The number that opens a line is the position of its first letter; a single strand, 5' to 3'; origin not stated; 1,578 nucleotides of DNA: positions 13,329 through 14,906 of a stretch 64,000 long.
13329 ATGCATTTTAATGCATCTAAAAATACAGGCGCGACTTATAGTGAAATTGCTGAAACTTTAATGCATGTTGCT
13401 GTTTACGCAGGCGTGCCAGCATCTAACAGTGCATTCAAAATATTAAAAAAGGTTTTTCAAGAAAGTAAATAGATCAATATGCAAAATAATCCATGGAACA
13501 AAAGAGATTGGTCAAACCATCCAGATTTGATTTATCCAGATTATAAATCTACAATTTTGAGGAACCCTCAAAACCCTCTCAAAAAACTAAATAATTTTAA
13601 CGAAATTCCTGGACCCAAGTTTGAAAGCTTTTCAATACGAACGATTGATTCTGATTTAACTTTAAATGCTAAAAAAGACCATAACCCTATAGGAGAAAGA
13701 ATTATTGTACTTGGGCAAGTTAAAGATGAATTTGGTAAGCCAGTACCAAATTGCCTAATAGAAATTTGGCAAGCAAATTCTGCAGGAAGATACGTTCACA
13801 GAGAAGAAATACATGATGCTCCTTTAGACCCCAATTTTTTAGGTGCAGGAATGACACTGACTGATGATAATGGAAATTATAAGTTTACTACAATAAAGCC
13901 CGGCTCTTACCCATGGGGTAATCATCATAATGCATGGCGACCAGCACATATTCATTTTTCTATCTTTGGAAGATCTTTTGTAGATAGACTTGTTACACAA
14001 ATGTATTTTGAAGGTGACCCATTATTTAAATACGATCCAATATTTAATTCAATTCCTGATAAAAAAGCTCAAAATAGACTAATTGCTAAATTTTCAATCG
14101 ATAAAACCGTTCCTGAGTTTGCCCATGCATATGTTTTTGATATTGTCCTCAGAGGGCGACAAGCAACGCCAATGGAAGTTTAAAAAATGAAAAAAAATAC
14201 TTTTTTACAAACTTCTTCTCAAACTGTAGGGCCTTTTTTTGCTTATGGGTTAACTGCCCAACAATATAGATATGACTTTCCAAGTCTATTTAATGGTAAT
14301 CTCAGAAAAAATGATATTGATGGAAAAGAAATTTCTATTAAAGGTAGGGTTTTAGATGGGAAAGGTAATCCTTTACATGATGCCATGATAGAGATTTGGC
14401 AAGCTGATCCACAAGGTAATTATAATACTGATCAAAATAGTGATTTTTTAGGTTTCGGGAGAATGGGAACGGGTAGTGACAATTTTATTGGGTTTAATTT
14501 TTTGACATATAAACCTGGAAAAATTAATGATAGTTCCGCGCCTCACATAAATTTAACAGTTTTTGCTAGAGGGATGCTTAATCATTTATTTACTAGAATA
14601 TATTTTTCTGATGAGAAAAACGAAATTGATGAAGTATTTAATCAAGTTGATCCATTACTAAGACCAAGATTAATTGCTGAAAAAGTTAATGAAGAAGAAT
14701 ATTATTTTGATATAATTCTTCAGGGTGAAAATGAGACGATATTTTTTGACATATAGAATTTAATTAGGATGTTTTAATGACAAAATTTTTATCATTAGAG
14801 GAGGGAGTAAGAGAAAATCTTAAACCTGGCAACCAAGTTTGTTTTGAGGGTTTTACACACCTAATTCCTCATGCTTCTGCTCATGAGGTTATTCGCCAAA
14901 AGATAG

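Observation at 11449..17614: Beta-ketoadipate operon missing pcaB and any regulator or transporter, and led by an MBL-fold hydrolase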

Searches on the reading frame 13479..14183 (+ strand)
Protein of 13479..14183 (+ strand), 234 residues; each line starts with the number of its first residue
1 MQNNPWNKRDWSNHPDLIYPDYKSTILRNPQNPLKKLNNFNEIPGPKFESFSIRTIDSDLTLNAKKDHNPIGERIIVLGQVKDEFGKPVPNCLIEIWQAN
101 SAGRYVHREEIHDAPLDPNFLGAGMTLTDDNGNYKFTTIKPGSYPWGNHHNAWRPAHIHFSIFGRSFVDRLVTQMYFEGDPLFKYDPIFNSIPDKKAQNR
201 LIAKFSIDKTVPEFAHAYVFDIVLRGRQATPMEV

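Call 3: search_protein_families(library=pfam, proteins=[window:13479-14183:+])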
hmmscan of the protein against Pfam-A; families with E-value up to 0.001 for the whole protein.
window:13479-14183:+ (234 aa): 3 families
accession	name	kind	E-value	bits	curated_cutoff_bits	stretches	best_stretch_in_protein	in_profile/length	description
PF00775.27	Dioxygenase_C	-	1.1e-53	181.8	27.3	1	45-226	3-182/182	Dioxygenase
PF12391.13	PCDO_beta_N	-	9.7e-12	44.8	24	1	9-34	3-28/34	Protocatechuate 3,4-dioxygenase beta subunit N terminal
PF13620.12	CarboxypepD_reg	-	0.00022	22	32.3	0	77-144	2-50/82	Carboxypeptidase regulatory-like domain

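Call 4: search_protein_families(library=ncbifam, proteins=[window:13479-14183:+])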
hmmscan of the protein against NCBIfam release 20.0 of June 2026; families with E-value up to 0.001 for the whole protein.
window:13479-14183:+ (234 aa): 5 families
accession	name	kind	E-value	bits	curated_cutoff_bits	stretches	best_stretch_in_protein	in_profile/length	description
TIGR02422.1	protocat_beta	equivalog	2.1e-99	331.7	296.4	1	14-233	1-219/220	protocatechuate 3,4-dioxygenase subunit beta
TIGR02423.1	protocat_alph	equivalog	1.8e-30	106.3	126.25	1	67-231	32-189/193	protocatechuate 3,4-dioxygenase subunit alpha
TIGR02465.1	chlorocat_1_2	equivalog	4e-17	62.3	359.25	1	42-186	71-215/246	chlorocatechol 1,2-dioxygenase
TIGR02439.1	catechol_proteo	equivalog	1.5e-15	56.9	392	1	69-186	123-245/285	catechol 1,2-dioxygenase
TIGR02438.1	catachol_actin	equivalog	1.4e-12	47.4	404.4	1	56-185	116-248/281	catechol 1,2-dioxygenase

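Call 39: find_related_loci(query=window:13479-14183:+, collection=metagenome_contigs, flank=10000)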
Query window:13479-14183:+ (234 aa) in metagenome_contigs; peptide patterns used: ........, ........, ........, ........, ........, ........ (x = any residue, [..] = any of these).
600 stretches matched a pattern (row limit reached: there are more); 592 encode a relative of the query (tblastn E <= 1e-3); the best 80 are kept; 80 distinct loci.
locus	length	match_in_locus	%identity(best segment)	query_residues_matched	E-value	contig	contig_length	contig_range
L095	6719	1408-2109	81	1-234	1e-133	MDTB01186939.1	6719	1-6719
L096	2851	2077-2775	78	1-233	7e-130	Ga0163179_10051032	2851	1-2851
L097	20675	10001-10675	62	9-233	3e-92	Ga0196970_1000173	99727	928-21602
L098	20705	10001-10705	58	1-234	7e-90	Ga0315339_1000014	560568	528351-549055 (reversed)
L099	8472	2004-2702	57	1-233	5e-89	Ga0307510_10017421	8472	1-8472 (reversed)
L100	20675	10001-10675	58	9-234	1e-88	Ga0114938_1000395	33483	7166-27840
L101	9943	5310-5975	60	12-234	2e-88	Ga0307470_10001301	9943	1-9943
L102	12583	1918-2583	58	12-234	1e-88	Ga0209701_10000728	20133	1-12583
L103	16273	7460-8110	60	14-231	2e-88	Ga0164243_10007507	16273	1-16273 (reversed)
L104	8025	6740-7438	57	1-233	6e-88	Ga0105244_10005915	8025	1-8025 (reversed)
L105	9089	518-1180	61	12-233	6e-88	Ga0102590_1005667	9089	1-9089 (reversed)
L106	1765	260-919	59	14-234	3e-92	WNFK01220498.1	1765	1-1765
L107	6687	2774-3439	60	12-234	8e-88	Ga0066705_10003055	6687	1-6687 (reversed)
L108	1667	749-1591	61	14-233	1e-92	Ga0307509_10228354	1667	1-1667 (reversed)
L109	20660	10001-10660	59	14-234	2e-87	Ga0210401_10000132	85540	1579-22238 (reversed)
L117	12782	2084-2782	57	1-233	3e-87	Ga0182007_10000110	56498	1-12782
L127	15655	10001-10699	57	1-233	1e-86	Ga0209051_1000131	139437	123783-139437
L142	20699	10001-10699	57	1-233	2e-85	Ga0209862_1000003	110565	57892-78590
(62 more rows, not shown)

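Call 43: search_protein_families(library=ncbifam, proteins=[L096:554-1912:-, L097:8551-9933:+], max_evalue=0.00001)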
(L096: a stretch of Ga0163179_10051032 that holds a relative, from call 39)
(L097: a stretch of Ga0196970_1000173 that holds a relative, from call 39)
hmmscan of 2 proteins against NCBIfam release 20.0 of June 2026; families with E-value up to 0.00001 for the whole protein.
L096:554-1912:- (452 aa): 14 families
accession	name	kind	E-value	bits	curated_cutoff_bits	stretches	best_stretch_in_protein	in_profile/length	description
NF006500.1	PRK08937.2-4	subfamily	1.7e-80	271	626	1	10-430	20-441/448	adenylosuccinate lyase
NF052536.2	CoM_syn_XcbD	exception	1.2e-74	251.7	600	1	11-427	21-438/443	3-sulfopropionylcysteine synthase XcbD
NF006554.0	PRK09053.1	equivalog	3.8e-64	217.2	595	1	10-427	19-440/453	3-carboxy-cis,cis-muconate cycloisomerase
TIGR00928.1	purB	equivalog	8.9e-57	192.8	326.2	1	12-428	13-432/436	adenylosuccinate lyase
TIGR02426.1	protocat_pcaB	equivalog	2e-56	191.4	355.75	1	10-294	12-294/338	3-carboxy-cis,cis-muconate cycloisomerase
NF052556.1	NtrsucLyaStm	equivalog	1.2e-44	153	650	1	14-423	32-455/466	nitrosuccinate lyase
NF004631.0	PRK05975.1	equivalog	5.1e-39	134.3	371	1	13-276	24-283/352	3-carboxy-cis,cis-muconate cycloisomerase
TIGR00838.1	argH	equivalog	6.9e-18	64.9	279.5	1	31-403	40-410/455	argininosuccinate lyase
NF006764.0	PRK09285.1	equivalog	1.1e-15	57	446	1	85-430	112-454/456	adenylosuccinate lyase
NF008964.0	PRK12308.1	equivalog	6.9e-12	44.5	657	1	81-296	94-307/624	argininosuccinate lyase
NF008909.0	PRK12273.1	subfamily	4.4e-11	42.3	510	1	93-412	140-457/474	aspartate ammonia-lyase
NF005218.0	PRK06705.1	equivalog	1.5e-08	33.9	883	1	90-279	110-297/502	argininosuccinate lyase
TIGR00979.1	fumC_II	equivalog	9.7e-08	31.2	664.75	1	116-409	158-455/458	class II fumarate hydratase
NF052535.1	CoM_syn_XcbC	exception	2.3e-07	30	575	1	23-401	42-411/495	2-phosphosulfolactate phosphatase XcbC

L097:8551-9933:+ (460 aa): 16 families
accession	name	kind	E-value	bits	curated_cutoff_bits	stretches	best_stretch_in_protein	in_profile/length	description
NF006554.0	PRK09053.1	equivalog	1.2e-200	667.2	595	1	10-455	5-451/453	3-carboxy-cis,cis-muconate cycloisomerase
TIGR02426.1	protocat_pcaB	equivalog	2.8e-130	434.2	355.75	1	13-355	1-338/338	3-carboxy-cis,cis-muconate cycloisomerase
NF052556.1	NtrsucLyaStm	equivalog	1.2e-114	383.8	650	1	12-450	16-465/466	nitrosuccinate lyase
NF006500.1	PRK08937.2-4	subfamily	5.9e-112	374.7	626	1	19-453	15-447/448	adenylosuccinate lyase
NF052536.2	CoM_syn_XcbD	exception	5.9e-98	328.5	600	1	17-449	13-443/443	3-sulfopropionylcysteine synthase XcbD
NF004631.0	PRK05975.1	equivalog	8.2e-77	258.5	371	1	4-355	1-345/352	3-carboxy-cis,cis-muconate cycloisomerase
TIGR00928.1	purB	equivalog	2.4e-71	240.8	326.2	1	22-448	9-435/436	adenylosuccinate lyase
NF006764.0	PRK09285.1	equivalog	1.1e-19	70.2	446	1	98-294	105-306/456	adenylosuccinate lyase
NF009089.0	PRK12425.1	equivalog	1e-12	47.6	840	1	131-387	156-419/464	class II fumarate hydratase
NF008909.0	PRK12273.1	subfamily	6.4e-12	45.1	510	1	114-418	143-446/474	aspartate ammonia-lyase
TIGR00838.1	argH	equivalog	7.2e-12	45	279.5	1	102-298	95-290/455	argininosuccinate lyase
NF008964.0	PRK12308.1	equivalog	9e-11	40.8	657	1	105-301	100-295/624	argininosuccinate lyase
NF002563.0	PRK02186.1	subfamily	1.3e-10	40.2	625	1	102-415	504-817/890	argininosuccinate lyase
NF052535.1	CoM_syn_XcbC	exception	6.5e-09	35.1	575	1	111-412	108-406/495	2-phosphosulfolactate phosphatase XcbC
NF005218.0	PRK06705.1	equivalog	2.2e-08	33.3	883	1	90-296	94-297/502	argininosuccinate lyase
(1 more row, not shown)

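Call 44: find_homologous_proteins(query=L096:554-1912:-, max_evalue=1e-30)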
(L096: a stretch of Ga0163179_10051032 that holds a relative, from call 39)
Query L096:554-1912:- (452 aa): 3453 proteins with E <= 1e-30 among 8000 candidates; the best 120 are listed.
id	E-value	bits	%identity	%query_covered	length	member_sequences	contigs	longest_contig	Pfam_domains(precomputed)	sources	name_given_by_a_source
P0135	5.0e-293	989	100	100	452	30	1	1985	PF10397.15,PF00206.26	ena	-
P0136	9.6e-260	880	88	100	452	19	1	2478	PF10397.15,PF00206.26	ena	-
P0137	2.3e-256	869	86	100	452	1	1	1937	PF10397.15,PF00206.26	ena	-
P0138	8.5e-208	709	84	84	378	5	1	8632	PF10397.15,PF00206.26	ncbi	-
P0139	2.2e-178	612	62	100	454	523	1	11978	PF10397.15,PF00206.26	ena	-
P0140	6.9e-152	524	56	96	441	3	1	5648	PF10397.15,PF00206.26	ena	-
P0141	3.5e-141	489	52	95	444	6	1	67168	PF10397.15,PF00206.26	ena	-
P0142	3.9e-131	456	49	96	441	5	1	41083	PF10397.15,PF00206.26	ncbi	-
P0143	9.2e-130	452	48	96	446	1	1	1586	PF10397.15,PF00206.26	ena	-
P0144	1.7e-126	441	49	92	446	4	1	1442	PF10397.15,PF00206.26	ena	-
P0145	2.0e-125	437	93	47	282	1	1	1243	PF00206.26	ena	-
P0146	6.7e-124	432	48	92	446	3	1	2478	PF10397.15,PF00206.26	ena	-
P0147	8.4e-124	432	48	94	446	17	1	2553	PF10397.15,PF00206.26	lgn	-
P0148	9.1e-122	425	48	96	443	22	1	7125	PF10397.15,PF00206.26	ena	-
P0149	1.6e-118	415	45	96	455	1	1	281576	PF10397.15,PF00206.26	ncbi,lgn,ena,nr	ncbi:MAG: adenylosuccinate lyase family protein [Oceanospirillaceae bacterium]|nr:adenylosuccinate l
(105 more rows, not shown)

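Call 45: find_encoding_contigs(protein=P0138, flank=10000, max_places=3)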
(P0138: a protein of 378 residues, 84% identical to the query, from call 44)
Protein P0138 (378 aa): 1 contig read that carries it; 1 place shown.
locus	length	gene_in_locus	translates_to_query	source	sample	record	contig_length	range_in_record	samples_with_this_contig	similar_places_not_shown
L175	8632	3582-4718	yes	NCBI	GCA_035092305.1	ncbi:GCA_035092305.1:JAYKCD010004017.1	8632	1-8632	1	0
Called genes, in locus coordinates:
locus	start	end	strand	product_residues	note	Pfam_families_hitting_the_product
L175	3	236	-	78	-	?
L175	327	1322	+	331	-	PF01297:ZnuA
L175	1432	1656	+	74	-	-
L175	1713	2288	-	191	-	PF00775:Dioxygenase_C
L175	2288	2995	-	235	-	PF12391:PCDO_beta_N, PF00775:Dioxygenase_C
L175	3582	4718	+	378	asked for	PF00206:Lyase_1, PF10397:ADSL_C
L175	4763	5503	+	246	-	-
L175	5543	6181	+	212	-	PF02798:GST_N, PF13417:GST_N_3, PF13409:GST_N_2, PF00043:GST_C (weak)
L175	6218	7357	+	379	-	PF08240:ADH_N (faint), PF00107:ADH_zinc_N (weak)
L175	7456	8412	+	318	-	-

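Call 46: find_encoding_contigs(protein=P0139, flank=10000, max_places=4)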
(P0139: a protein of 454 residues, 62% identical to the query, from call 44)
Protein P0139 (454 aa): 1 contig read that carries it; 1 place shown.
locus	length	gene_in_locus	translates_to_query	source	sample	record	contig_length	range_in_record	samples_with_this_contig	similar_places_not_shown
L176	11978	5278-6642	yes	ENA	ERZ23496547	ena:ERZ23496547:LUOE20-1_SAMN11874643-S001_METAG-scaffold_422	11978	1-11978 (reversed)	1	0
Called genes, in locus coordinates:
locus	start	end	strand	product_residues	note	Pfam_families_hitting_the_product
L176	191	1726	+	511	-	PF00496:SBP_bac_5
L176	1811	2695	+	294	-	PF19300:BPD_transp_1_N, PF00528:BPD_transp_1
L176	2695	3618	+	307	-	PF12911:OppC_N (weak), PF00528:BPD_transp_1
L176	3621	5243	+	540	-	PF02463:SMC_N (faint), PF00005:ABC_tran, PF13401:AAA_22 (faint), PF13304:AAA_21 (faint), PF08352:oligo_HPY (faint), PF00005:ABC_tran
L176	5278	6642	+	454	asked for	PF00206:Lyase_1, PF10397:ADSL_C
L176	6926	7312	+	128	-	-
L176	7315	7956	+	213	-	PF09837:DUF2064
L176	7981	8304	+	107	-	-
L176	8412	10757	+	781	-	PF03176:MMPL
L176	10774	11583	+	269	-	PF07044:DUF1329, PF17131:TP_0789-like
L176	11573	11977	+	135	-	?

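Call 64: find_homologous_proteins(query=window:13479-14183:+, max_evalue=1e-60)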
Query window:13479-14183:+ (234 aa): 7884 proteins with E <= 1e-60 among 8000 candidates; the best 120 are listed.
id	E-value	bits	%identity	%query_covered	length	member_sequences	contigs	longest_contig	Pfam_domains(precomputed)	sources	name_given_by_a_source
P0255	4.8e-157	539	97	100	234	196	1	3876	PF00775.28,PF12391.14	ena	-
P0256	2.0e-139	481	83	100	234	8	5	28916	PF00775.28,PF12391.14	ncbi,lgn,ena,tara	tara:strand:- start:2079 stop:2783 length:705 start_codon:yes stop_codon:yes gene_type:complete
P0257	7.5e-136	470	82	100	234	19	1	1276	PF00775.28,PF12391.14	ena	-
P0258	8.6e-136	469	83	100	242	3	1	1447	PF00775.28,PF12391.14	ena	-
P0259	7.6e-135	466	82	100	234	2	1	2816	PF00775.28,PF12391.14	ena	-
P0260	1.9e-134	465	81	100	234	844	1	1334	PF00775.28,PF12391.14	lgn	-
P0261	5.3e-133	460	81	100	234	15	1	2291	PF00775.28,PF12391.14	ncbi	-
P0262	4.5e-124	431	77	100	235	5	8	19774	PF00775.28,PF12391.14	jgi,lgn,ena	-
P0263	1.3e-122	426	76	100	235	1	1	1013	PF00775.28,PF12391.14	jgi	jgi:protocatechuate 3,4-dioxygenase beta subunit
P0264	1.5e-121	423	76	100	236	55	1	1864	PF00775.28,PF12391.14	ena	-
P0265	1.3e-115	403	73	100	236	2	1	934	PF00775.28,PF12391.14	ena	-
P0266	5.1e-109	382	85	78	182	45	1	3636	PF00775.28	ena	-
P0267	1.3e-107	377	56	96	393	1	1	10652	PF00775.28,PF13620.13,PF12391.14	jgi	-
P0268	1.7e-105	370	68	100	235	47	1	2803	PF00775.28,PF12391.14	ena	-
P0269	2.9e-105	369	68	100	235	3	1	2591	PF00775.28,PF13620.13,PF12391.14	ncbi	-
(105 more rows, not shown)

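Call 65: find_encoding_contigs(protein=P0256, flank=10000, max_places=5)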
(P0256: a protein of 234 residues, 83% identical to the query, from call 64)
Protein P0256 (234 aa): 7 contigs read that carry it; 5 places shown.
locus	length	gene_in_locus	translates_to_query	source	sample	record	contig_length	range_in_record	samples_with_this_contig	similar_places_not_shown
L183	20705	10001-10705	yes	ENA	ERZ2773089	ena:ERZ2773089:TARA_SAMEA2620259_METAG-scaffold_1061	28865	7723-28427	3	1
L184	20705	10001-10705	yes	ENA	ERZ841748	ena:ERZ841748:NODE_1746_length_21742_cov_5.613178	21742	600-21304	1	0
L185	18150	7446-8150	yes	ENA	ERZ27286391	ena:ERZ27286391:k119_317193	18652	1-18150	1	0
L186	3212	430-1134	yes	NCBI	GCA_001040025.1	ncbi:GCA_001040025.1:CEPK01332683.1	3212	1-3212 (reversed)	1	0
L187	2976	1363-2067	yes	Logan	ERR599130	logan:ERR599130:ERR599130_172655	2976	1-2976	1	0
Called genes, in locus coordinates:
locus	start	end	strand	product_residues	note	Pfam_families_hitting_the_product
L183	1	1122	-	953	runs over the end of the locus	PF16078:2-oxogl_dehyd_N, PF00676:E1_dh, PF02779:Transket_pyr, PF16870:OxoGdeHyase_C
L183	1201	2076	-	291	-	PF02629:CoA_binding, PF13607:Succ_CoA_lig, PF00549:Ligase_CoA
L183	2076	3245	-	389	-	PF08442:ATP-grasp_2, PF13549:ATP-grasp_5 (weak), PF24948:Citrate_synth_N, PF00549:Ligase_CoA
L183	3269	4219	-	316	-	PF00056:Ldh_1_N, PF02866:Ldh_1_C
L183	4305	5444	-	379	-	PF03969:AFG1_ATPase, PF00308:Bac_DnaA (faint)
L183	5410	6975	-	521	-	PF00884:Sulfatase, PF01663:Phosphodiest, PF00884:Sulfatase, PF16347:SGSH_C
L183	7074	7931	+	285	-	PF23023:Anti-Pycsar_Apyc1, PF00753:Lactamase_B, PF12706:Lactamase_B_2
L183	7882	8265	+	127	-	-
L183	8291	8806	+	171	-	PF05721:PhyH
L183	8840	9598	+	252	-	PF12146:Hydrolase_4, PF00561:Abhydrolase_1, PF12697:Abhydrolase_6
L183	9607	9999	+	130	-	PF02627:CMD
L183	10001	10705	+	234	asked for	PF12391:PCDO_beta_N, PF00775:Dioxygenase_C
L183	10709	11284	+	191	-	PF00775:Dioxygenase_C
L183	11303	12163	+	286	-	PF01144:CoA_trans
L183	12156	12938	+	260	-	PF01144:CoA_trans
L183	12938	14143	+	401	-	PF00108:Thiolase_N, PF02803:Thiolase_C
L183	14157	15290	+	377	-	PF00266:Aminotran_5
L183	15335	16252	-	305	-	PF02826:2-Hacid_dh_C (faint), PF03446:NAD_binding_2, PF03807:F420_oxidored (weak), PF07991:KARI_N (weak), PF14833:NAD_binding_11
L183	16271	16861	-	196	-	PF02775:TPP_enzyme_C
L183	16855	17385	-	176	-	-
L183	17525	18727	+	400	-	PF00162:PGK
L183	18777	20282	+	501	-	PF06253:MTTB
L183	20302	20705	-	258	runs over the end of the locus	PF13085:Fer2_3, PF13183:Fer4_8 (faint), PF13237:Fer4_10, PF13534:Fer4_17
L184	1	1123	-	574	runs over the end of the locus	?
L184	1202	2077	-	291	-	PF02629:CoA_binding, PF13607:Succ_CoA_lig, PF00549:Ligase_CoA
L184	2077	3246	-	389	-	PF08442:ATP-grasp_2, PF13549:ATP-grasp_5 (weak), PF24948:Citrate_synth_N, PF00549:Ligase_CoA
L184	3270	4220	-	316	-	PF00056:Ldh_1_N, PF02866:Ldh_1_C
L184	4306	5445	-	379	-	PF03969:AFG1_ATPase, PF00308:Bac_DnaA (faint)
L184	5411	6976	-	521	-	PF00884:Sulfatase, PF01663:Phosphodiest, PF00884:Sulfatase, PF16347:SGSH_C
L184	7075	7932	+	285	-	PF23023:Anti-Pycsar_Apyc1, PF00753:Lactamase_B, PF12706:Lactamase_B_2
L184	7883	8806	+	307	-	PF05721:PhyH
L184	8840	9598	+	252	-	PF12146:Hydrolase_4, PF00561:Abhydrolase_1, PF12697:Abhydrolase_6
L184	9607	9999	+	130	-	PF02627:CMD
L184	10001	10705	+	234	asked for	PF12391:PCDO_beta_N, PF00775:Dioxygenase_C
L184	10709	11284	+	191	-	PF00775:Dioxygenase_C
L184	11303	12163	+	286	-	PF01144:CoA_trans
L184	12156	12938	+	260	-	PF01144:CoA_trans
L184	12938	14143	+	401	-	PF00108:Thiolase_N, PF02803:Thiolase_C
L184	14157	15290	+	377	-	PF00266:Aminotran_5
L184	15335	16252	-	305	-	PF02826:2-Hacid_dh_C (faint), PF03446:NAD_binding_2, PF03807:F420_oxidored (weak), PF07991:KARI_N (weak), PF14833:NAD_binding_11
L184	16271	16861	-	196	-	PF02775:TPP_enzyme_C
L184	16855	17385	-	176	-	-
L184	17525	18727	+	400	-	PF00162:PGK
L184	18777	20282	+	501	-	PF06253:MTTB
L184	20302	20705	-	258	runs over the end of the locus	PF13085:Fer2_3, PF13183:Fer4_8 (faint), PF13237:Fer4_10, PF13534:Fer4_17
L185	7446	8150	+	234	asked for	PF12391:PCDO_beta_N, PF00775:Dioxygenase_C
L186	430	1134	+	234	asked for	PF12391:PCDO_beta_N, PF00775:Dioxygenase_C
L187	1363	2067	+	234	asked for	PF12391:PCDO_beta_N, PF00775:Dioxygenase_C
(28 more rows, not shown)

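Call 66: find_encoding_contigs(protein=P0262, flank=10000, max_places=4)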
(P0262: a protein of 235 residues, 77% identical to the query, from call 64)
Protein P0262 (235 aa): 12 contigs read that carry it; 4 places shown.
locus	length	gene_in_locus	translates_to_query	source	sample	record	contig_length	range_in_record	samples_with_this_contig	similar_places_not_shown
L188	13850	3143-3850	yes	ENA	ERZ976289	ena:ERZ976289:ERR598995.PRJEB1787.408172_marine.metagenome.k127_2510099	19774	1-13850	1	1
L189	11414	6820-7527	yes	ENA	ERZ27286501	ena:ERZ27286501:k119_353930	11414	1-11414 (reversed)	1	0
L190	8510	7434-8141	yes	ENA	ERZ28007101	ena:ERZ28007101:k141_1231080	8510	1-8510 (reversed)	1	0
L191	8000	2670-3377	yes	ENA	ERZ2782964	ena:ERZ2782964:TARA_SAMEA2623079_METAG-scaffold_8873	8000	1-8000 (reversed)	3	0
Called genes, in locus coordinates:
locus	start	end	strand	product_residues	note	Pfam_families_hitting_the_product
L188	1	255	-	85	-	?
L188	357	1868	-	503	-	PF06253:MTTB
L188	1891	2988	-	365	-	PF00355:Rieske, PF19112:VanA_C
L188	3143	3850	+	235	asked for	PF12391:PCDO_beta_N, PF00775:Dioxygenase_C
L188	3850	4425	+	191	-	PF00775:Dioxygenase_C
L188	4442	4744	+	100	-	-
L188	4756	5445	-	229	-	PF00293:NUDIX, PF21906:WHD_NrtR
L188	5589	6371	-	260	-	-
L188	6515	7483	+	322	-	PF03060:NMO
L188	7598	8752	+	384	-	PF00355:Rieske, PF00848:Ring_hydroxyl_A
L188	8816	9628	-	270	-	PF02567:PhzC-PhzF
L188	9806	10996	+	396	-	PF00266:Aminotran_5, PF22580:KYNU_C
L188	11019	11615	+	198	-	PF01810:LysE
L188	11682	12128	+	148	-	-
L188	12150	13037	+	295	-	PF00892:EamA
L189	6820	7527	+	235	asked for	PF12391:PCDO_beta_N, PF00775:Dioxygenase_C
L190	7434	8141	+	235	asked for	PF12391:PCDO_beta_N, PF00775:Dioxygenase_C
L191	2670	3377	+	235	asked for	PF12391:PCDO_beta_N, PF00775:Dioxygenase_C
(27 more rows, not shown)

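Call 71: search_protein_families(library=ncbifam, proteins=[L184:7883-8806:+], max_evalue=1e-8)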
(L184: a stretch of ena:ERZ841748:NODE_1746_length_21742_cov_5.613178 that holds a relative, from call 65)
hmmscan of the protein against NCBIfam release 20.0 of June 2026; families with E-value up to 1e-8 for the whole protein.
L184:7883-8806:+ (307 aa): 0 families

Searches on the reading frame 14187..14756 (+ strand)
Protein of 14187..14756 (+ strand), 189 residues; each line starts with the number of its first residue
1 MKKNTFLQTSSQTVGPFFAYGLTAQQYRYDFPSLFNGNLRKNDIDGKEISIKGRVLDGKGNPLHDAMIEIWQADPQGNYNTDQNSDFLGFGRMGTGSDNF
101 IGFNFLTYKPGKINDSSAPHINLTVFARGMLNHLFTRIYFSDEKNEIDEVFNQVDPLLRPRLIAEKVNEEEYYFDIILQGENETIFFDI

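Call 3: search_protein_families(library=pfam, proteins=[window:14187-14756:+])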
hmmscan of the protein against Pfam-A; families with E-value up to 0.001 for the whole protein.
window:14187-14756:+ (189 aa): 1 family
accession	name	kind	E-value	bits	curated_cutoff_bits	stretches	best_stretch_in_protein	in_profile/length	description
PF00775.27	Dioxygenase_C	-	9.4e-15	55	27.3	1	42-85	23-66/182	Dioxygenase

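Call 4: search_protein_families(library=ncbifam, proteins=[window:14187-14756:+])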
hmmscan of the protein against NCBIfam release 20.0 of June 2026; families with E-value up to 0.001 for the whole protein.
window:14187-14756:+ (189 aa): 5 families
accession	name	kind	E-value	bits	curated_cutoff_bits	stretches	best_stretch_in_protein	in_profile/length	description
TIGR02423.1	protocat_alph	equivalog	1.2e-58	198.2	126.25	1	9-189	1-193/193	protocatechuate 3,4-dioxygenase subunit alpha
TIGR02422.1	protocat_beta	equivalog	1.5e-18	67.3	296.4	1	43-186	55-218/220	protocatechuate 3,4-dioxygenase subunit beta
TIGR02465.1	chlorocat_1_2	equivalog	7.1e-08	31.9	359.25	1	29-83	79-133/246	chlorocatechol 1,2-dioxygenase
TIGR02439.1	catechol_proteo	equivalog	8.6e-07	28.2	392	1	42-81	122-161/285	catechol 1,2-dioxygenase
TIGR02438.1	catachol_actin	equivalog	3.5e-06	26.4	404.4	1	39-80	124-164/281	catechol 1,2-dioxygenase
